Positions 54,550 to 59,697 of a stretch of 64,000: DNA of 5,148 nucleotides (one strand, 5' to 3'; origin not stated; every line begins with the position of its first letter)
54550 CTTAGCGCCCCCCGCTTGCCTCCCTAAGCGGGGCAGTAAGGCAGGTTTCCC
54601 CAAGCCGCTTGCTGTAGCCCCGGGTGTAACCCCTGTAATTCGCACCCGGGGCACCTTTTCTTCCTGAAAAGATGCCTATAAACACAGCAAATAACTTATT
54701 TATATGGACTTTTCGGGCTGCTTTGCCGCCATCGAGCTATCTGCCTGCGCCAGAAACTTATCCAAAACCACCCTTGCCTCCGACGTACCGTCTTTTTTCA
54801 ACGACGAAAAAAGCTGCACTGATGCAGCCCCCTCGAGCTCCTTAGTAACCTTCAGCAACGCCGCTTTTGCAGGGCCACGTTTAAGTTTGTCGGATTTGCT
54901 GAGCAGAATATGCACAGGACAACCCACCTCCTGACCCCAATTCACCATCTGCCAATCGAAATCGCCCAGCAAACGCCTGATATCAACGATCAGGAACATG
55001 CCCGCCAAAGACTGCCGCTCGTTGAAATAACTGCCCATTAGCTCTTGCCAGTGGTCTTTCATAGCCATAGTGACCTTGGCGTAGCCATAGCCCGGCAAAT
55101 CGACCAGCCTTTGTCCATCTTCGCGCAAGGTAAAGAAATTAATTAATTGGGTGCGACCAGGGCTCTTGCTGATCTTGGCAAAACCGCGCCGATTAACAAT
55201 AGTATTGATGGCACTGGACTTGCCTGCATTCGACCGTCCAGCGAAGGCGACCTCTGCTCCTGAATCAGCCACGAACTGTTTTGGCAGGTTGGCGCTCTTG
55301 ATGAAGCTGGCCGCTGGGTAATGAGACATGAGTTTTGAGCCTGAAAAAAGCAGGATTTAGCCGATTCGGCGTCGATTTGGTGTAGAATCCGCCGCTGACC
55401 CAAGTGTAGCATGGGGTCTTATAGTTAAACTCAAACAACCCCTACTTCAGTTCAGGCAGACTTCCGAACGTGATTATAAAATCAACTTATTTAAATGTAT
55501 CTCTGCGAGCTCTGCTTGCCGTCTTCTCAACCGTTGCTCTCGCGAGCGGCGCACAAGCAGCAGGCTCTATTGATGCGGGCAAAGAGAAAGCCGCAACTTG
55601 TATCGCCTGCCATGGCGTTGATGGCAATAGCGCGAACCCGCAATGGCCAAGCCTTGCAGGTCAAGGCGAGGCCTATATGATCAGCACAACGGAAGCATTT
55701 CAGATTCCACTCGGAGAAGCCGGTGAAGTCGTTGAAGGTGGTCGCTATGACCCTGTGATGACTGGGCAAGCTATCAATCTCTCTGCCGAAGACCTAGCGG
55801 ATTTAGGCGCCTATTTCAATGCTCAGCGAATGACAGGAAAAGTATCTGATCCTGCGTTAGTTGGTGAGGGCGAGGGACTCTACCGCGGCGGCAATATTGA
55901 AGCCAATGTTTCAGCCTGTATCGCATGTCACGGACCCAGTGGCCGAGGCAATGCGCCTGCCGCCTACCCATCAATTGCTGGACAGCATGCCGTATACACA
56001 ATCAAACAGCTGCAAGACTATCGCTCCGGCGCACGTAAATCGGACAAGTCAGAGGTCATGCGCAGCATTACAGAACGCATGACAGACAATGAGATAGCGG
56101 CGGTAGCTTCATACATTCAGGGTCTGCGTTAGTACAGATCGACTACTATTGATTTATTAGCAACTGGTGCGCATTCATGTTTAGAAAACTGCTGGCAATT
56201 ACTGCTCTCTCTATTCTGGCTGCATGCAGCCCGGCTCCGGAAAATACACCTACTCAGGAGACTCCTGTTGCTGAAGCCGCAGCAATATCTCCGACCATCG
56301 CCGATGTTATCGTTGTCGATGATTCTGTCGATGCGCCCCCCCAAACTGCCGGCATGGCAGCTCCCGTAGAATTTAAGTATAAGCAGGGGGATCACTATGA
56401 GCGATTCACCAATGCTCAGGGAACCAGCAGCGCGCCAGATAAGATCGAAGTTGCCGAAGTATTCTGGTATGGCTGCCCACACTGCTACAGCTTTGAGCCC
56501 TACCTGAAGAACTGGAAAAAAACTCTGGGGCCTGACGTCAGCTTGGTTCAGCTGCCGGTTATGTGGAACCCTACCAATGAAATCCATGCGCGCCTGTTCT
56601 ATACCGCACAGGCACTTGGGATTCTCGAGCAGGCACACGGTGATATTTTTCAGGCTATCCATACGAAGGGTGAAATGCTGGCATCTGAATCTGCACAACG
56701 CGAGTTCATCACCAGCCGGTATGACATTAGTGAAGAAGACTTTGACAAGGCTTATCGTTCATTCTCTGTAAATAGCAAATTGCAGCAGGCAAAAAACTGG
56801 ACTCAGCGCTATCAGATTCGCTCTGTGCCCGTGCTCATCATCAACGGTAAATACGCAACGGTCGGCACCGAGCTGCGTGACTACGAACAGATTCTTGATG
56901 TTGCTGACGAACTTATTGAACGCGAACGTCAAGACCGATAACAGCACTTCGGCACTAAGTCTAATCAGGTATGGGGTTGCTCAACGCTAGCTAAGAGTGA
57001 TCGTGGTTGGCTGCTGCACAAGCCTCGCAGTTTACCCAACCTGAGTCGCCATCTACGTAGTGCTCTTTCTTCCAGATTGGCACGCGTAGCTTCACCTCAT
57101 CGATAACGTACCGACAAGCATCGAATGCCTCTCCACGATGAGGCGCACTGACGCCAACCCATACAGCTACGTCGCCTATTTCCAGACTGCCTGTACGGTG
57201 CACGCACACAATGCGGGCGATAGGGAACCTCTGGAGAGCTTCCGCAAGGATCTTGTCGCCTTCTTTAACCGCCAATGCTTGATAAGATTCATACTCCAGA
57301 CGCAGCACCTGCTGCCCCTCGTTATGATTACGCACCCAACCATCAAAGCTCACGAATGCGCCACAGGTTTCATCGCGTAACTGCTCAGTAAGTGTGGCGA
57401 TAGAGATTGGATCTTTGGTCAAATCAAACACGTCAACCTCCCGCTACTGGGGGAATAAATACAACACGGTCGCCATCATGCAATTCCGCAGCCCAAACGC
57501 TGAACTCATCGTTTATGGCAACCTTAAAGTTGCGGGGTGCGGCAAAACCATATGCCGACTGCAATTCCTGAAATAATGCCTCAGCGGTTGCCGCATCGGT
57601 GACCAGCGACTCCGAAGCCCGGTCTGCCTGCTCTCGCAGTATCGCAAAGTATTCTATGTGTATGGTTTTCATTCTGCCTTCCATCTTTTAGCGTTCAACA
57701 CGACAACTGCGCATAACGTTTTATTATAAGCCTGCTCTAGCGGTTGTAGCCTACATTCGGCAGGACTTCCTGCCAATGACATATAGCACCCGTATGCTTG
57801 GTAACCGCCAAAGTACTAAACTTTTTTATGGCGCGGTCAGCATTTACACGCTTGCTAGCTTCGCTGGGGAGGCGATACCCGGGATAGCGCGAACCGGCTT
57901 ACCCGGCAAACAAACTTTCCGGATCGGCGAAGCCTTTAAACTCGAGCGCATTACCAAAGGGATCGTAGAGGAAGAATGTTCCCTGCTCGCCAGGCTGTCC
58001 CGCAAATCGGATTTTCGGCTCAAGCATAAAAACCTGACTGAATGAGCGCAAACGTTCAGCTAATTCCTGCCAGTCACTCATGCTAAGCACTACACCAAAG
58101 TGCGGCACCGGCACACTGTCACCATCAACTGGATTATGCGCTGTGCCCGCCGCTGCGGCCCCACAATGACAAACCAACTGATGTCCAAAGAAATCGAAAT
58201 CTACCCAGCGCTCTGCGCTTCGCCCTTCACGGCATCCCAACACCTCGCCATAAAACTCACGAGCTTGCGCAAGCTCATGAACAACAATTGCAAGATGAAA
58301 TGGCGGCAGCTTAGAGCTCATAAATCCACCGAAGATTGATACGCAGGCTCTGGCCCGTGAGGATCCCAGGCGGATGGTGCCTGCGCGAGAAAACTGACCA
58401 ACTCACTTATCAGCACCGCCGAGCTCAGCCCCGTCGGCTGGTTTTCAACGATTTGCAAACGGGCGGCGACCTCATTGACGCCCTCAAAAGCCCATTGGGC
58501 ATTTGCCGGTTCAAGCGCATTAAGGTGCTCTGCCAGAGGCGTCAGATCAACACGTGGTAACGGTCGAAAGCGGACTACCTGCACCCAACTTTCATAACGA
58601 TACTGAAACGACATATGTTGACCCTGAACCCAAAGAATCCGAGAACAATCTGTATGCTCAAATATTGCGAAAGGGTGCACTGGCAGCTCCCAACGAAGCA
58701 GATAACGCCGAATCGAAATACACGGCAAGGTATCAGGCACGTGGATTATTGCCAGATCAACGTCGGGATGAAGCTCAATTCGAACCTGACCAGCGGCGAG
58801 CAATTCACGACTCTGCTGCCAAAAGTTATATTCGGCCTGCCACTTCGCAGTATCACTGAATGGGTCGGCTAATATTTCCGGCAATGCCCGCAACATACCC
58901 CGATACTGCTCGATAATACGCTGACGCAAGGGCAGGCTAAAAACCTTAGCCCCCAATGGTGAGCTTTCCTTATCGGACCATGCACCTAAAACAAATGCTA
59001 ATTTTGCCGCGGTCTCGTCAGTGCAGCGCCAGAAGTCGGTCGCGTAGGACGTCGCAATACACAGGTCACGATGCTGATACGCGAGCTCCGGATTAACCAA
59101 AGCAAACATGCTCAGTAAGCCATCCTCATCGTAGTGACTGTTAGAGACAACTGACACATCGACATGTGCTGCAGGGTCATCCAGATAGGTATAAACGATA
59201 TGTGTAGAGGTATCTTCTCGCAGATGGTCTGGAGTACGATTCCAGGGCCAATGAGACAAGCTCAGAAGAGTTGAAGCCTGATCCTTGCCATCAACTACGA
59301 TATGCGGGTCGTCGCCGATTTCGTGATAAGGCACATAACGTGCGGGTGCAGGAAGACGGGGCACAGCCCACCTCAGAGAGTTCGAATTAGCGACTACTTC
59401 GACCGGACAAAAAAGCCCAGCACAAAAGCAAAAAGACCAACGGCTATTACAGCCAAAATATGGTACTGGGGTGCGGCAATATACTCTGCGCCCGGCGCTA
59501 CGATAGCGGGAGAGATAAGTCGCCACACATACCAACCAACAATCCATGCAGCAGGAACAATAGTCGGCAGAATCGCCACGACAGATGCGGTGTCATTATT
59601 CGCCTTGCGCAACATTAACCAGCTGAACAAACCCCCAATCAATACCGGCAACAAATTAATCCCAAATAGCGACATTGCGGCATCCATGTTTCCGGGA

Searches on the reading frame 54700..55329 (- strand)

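Call 63: search_protein_families(library=pfam, proteins=[window:54700-55329:-], max_evalue=0.0001)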
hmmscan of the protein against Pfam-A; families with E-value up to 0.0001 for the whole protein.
window:54700-55329:- (209 aa): 1 family
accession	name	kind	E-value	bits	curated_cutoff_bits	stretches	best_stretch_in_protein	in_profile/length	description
PF01926.29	MMR_HSR1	-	2.2e-15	57.2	21.9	1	26-145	1-113/113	50S ribosome-binding GTPase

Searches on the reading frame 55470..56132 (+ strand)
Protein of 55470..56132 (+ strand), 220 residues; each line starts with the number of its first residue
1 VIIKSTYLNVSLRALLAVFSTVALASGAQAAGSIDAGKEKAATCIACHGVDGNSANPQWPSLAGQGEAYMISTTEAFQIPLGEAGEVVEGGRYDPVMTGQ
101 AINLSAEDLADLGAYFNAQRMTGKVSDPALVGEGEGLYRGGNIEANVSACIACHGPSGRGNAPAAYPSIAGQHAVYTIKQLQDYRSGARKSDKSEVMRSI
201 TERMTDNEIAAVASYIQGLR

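Call 63: search_protein_families(library=pfam, proteins=[window:55470-56132:+], max_evalue=0.0001)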
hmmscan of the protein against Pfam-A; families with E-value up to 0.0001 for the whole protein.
window:55470-56132:+ (220 aa): 2 families
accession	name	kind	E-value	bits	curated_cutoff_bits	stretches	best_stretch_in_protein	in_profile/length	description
PF00034.26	Cytochrom_C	-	9e-23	81.9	21.3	2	149-219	11-89/90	Cytochrome c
PF13442.11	Cytochrome_CBB3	-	7.9e-11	42.6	27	0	148-216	12-68/68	Cytochrome C oxidase, cbb3-type, subunit III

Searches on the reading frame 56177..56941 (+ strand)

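Call 62: search_protein_families(library=pfam, proteins=[window:56177-56941:+], max_evalue=0.0001)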
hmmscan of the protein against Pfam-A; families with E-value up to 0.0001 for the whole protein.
window:56177-56941:+ (254 aa): 3 families
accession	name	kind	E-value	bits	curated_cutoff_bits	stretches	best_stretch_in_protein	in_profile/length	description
PF01323.26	DSBA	-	6.3e-10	39.6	25.6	1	136-231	87-180/191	DSBA-like thioredoxin domain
PF13462.12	Thioredoxin_4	-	1.4e-05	25.8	23.2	1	80-240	7-163/165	Thioredoxin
PF13192.12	Thioredoxin_3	-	8.7e-05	22.9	24.8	0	203-233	37-66/76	Thioredoxin domain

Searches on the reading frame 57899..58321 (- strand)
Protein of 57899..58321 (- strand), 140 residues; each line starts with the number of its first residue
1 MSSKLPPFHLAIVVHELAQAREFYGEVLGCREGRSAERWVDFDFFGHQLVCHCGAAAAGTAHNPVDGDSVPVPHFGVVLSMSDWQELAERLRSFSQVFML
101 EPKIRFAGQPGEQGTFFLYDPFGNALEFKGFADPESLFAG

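Call 63: search_protein_families(library=pfam, proteins=[window:57899-58321:-], max_evalue=0.0001)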
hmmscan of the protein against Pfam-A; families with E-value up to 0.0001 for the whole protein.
window:57899-58321:- (140 aa): 1 family
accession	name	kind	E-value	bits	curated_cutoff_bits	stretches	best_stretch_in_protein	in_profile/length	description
PF00903.31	Glyoxalase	-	2e-07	31.9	20.6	1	9-128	4-121/121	Glyoxalase/Bleomycin resistance protein/Dioxygenase superfamily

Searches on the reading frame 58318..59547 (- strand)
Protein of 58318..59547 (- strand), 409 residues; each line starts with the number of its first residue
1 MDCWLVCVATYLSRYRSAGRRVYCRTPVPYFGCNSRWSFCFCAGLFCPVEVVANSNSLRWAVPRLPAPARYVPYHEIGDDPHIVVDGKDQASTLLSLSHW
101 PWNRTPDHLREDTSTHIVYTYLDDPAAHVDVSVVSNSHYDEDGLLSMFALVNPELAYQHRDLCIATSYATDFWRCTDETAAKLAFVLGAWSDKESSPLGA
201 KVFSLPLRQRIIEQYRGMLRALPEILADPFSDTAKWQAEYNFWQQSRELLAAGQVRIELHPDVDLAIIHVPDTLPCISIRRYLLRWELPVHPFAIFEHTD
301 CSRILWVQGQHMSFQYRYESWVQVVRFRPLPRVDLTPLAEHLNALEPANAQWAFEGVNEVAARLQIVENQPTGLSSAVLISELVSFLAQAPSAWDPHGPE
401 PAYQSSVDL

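Call 62: search_protein_families(library=pfam, proteins=[window:58318-59547:-], max_evalue=0.0001)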
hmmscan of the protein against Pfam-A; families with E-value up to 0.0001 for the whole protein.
window:58318-59547:- (409 aa): 1 family
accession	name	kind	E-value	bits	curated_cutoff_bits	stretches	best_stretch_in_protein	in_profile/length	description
PF20392.3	DUF6687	-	2.4e-75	254.2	27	1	69-397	3-338/339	Family of unknown function (DUF6687)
